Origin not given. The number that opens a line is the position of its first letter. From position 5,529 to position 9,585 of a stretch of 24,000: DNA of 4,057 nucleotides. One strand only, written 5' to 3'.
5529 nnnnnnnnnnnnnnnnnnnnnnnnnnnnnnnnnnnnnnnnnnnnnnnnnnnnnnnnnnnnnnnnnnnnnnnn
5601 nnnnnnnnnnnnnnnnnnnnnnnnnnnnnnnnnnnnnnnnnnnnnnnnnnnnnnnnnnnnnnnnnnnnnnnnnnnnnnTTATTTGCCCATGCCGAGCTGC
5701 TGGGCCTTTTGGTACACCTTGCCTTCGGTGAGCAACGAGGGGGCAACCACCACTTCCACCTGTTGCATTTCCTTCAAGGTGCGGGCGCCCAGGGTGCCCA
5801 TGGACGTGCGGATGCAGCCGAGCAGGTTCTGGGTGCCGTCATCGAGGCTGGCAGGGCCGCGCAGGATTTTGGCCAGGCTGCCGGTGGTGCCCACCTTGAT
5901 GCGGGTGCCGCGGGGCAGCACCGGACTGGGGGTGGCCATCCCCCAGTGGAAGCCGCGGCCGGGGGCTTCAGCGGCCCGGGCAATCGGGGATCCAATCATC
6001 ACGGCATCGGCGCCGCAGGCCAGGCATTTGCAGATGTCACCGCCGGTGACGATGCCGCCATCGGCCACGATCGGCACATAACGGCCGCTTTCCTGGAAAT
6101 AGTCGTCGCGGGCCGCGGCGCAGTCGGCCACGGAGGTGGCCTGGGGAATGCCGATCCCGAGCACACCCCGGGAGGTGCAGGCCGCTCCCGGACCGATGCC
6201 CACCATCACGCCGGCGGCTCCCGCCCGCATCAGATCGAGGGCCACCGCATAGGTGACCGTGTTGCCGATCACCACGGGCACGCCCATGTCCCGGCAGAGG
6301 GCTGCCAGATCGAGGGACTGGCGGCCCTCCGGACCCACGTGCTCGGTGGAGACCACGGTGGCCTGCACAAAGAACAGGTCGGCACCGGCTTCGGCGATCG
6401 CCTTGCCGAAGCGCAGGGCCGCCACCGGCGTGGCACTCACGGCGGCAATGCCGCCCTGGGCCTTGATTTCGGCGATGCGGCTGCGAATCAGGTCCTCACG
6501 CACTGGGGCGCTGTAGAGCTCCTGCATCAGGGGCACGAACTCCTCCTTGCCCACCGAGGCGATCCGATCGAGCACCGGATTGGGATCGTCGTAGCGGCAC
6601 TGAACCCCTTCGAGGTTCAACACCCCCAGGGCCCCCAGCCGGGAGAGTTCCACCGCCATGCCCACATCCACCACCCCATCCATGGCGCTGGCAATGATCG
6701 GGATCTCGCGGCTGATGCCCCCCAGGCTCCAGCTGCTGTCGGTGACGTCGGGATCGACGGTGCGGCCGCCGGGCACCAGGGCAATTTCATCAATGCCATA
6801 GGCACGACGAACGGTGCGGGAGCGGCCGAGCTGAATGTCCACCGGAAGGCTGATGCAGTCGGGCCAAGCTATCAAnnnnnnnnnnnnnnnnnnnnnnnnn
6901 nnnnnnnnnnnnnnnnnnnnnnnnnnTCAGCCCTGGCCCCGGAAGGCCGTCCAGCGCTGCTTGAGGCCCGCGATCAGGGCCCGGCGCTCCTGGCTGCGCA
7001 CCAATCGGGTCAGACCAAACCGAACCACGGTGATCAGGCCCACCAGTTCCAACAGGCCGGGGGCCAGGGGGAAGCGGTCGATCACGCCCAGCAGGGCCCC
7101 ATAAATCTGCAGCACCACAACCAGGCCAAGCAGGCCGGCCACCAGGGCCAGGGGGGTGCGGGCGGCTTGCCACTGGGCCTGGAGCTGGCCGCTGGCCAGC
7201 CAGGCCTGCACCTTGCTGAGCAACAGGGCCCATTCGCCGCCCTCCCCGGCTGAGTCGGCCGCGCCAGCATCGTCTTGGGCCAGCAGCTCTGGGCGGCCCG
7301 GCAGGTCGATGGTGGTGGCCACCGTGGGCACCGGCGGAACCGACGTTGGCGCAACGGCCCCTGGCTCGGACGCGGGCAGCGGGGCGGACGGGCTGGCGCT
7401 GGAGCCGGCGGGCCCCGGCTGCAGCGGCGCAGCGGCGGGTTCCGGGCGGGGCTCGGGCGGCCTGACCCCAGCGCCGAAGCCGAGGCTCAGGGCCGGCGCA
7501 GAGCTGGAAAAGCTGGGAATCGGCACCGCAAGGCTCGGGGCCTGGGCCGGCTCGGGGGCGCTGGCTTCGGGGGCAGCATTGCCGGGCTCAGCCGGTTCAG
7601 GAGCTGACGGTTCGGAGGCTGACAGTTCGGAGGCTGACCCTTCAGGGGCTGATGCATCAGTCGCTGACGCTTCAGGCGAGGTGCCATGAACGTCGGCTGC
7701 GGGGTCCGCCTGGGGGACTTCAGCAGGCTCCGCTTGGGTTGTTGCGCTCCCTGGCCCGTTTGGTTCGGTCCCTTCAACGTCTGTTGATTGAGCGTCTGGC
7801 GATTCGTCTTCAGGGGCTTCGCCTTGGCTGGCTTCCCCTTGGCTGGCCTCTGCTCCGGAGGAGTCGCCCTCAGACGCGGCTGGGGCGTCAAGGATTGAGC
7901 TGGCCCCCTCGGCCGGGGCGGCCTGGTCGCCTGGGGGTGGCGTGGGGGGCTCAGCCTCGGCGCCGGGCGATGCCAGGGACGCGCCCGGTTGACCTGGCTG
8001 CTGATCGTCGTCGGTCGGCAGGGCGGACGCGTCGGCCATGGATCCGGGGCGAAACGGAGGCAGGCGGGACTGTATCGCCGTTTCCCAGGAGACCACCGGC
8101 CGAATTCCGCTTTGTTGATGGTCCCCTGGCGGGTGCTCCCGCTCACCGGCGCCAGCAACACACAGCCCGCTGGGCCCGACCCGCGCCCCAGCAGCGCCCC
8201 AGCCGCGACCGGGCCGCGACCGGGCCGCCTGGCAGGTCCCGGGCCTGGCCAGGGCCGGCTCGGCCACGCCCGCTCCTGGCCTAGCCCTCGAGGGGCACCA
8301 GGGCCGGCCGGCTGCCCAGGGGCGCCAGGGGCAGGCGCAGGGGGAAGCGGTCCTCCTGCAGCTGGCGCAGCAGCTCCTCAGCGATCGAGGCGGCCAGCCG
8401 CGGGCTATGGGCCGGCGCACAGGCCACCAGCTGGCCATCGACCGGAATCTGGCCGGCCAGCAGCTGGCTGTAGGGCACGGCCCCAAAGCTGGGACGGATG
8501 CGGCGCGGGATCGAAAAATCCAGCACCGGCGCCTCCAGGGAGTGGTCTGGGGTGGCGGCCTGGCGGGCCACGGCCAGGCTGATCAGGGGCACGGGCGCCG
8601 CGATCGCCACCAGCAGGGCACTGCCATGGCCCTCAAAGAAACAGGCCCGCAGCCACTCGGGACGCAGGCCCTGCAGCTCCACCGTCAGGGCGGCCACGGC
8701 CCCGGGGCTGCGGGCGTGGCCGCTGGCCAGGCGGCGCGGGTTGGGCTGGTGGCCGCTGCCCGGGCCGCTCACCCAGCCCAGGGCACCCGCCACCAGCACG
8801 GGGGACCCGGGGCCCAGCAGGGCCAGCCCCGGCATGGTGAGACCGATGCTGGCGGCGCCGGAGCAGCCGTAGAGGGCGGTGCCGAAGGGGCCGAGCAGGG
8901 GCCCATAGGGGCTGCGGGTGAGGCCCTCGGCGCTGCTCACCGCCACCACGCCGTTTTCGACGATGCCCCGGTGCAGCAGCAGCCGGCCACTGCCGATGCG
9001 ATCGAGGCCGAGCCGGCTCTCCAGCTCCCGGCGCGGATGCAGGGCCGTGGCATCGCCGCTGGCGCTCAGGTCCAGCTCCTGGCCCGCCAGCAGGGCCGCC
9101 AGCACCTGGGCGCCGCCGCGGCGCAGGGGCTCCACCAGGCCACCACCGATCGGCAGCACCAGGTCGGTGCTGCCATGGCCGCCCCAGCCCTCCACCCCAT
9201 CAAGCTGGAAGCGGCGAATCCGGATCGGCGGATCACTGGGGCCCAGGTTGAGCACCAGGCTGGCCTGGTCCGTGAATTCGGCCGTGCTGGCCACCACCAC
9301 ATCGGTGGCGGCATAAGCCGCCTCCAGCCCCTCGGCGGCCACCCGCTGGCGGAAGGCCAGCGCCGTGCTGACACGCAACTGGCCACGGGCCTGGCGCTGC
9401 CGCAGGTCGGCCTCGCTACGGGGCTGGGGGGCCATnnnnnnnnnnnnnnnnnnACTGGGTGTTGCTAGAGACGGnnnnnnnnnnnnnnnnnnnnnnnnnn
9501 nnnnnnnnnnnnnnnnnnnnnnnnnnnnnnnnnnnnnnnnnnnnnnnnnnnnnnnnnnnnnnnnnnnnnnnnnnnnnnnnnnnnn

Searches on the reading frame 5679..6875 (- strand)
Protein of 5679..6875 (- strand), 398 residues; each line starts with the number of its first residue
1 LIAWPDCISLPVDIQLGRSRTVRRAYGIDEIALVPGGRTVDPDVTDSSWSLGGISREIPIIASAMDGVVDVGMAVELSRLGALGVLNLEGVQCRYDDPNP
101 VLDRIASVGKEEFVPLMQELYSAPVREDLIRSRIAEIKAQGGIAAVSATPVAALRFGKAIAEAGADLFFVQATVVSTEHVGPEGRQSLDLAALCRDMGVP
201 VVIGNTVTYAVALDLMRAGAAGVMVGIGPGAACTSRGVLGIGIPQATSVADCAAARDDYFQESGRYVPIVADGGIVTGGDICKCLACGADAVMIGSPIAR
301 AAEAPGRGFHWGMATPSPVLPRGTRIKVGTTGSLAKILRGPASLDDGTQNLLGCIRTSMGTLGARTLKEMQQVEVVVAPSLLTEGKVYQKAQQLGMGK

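Call 48: search_protein_families(library=pfam, proteins=[window:5679-6875:-], max_evalue=0.00001)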
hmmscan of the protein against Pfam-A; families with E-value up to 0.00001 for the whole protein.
window:5679-6875:- (398 aa): 2 families
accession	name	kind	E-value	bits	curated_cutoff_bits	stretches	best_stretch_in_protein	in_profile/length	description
PF00478.31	IMPDH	-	3.8e-44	151.5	25.6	1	27-308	3-249/345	IMP dehydrogenase / GMP reductase domain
PF01070.24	FMN_dh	-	6.5e-08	32.4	24.9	1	189-306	209-313/350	FMN-dependent dehydrogenase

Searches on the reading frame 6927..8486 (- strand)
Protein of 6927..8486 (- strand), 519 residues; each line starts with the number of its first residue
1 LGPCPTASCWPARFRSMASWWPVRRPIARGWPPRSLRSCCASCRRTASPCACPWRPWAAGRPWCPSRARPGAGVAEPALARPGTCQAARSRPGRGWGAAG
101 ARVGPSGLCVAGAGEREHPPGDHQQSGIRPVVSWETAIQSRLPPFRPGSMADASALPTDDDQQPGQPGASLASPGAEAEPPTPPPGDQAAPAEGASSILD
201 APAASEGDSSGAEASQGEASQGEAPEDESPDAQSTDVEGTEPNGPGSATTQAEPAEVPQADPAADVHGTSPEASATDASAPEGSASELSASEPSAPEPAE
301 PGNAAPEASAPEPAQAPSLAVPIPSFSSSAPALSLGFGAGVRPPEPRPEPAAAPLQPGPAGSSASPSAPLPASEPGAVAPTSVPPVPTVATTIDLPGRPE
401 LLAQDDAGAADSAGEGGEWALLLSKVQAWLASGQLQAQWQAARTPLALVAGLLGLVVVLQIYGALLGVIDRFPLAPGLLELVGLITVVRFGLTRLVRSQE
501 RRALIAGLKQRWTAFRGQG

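Call 48: search_protein_families(library=pfam, proteins=[window:6927-8486:-], max_evalue=0.00001)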
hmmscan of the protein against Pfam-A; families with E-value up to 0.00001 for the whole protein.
window:6927-8486:- (519 aa): 1 family
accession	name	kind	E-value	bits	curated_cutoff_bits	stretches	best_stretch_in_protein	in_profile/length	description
PF14159.11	CAAD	-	5.1e-16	58.7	30.7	1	434-515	2-83/85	CAAD domains of cyanobacterial aminoacyl-tRNA synthetase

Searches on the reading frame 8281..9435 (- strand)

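Call 48: search_protein_families(library=pfam, proteins=[window:8281-9435:-], max_evalue=0.00001)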
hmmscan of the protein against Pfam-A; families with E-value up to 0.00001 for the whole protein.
window:8281-9435:- (384 aa): 1 family
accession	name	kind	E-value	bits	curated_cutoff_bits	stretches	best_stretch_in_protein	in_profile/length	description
PF01837.22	HcyBio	-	3.2e-55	187.9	26.2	1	22-366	3-349/349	Homocysteine biosynthesis enzyme, sulfur-incorporation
